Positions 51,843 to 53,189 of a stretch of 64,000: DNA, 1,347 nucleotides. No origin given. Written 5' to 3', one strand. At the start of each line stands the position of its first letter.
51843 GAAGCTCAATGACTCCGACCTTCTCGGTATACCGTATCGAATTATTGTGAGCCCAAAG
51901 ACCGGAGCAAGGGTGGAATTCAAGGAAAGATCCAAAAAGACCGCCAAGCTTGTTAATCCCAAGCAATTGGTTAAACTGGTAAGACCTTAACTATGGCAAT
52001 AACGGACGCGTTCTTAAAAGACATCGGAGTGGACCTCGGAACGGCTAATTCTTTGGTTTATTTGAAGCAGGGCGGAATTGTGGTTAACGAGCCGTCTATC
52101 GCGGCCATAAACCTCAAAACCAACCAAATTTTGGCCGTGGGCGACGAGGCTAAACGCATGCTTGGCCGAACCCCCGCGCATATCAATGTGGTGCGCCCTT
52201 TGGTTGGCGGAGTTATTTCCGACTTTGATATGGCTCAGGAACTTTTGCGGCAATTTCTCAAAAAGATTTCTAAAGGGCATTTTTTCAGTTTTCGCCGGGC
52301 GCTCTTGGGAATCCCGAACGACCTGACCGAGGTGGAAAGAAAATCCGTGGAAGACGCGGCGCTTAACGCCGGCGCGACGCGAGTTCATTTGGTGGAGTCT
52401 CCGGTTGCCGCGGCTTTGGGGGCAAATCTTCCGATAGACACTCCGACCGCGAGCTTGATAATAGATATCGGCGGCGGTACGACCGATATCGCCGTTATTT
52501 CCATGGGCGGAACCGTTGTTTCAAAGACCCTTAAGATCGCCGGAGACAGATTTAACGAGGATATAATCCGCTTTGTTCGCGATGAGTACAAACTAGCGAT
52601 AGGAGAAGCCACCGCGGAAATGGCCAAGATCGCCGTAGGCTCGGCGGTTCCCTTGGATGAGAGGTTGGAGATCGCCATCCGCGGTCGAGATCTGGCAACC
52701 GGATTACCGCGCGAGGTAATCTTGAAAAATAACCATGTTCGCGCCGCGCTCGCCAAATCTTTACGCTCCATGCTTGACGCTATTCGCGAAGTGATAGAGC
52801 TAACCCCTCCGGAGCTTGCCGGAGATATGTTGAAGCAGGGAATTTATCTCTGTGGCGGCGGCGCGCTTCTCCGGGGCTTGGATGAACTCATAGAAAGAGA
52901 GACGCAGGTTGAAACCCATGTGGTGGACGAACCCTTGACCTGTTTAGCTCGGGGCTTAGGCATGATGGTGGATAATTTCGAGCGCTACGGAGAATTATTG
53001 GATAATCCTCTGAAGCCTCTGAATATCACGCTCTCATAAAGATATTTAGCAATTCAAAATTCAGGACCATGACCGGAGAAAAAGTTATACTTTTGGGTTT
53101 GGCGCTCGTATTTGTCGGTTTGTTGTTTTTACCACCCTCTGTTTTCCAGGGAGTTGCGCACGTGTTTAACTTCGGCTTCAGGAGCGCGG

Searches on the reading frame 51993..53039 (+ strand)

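Call 59: search_protein_families(library=pfam, proteins=[window:51993-53039:+], max_evalue=0.01)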
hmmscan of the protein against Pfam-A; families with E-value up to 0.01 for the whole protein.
window:51993-53039:+ (348 aa): 7 families
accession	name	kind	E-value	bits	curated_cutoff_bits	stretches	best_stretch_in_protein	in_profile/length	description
PF06723.19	MreB_Mbl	-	9.3e-130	432.7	27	1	9-331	2-324/327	MreB/Mbl protein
PF14450.12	FtsA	-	3.7e-11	43.9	31.8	1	156-309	2-108/127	Cell division protein FtsA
PF00012.26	HSP70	-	6.2e-10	38.4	20.6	1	102-202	135-241/599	Hsp70 protein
PF00022.25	Actin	-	5.5e-08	32.2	27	1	47-197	46-189/410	Actin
PF11104.14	PilM_2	-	7.4e-08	32.1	27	1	284-313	278-307/340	Type IV pilus assembly protein PilM;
PF08841.16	DDR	-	0.00057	19.4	24.6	1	131-187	113-168/328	Diol dehydratase reactivase ATPase-like domain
PF06277.17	EutA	-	0.00082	18.8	27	1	153-210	144-205/475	Ethanolamine utilisation protein EutA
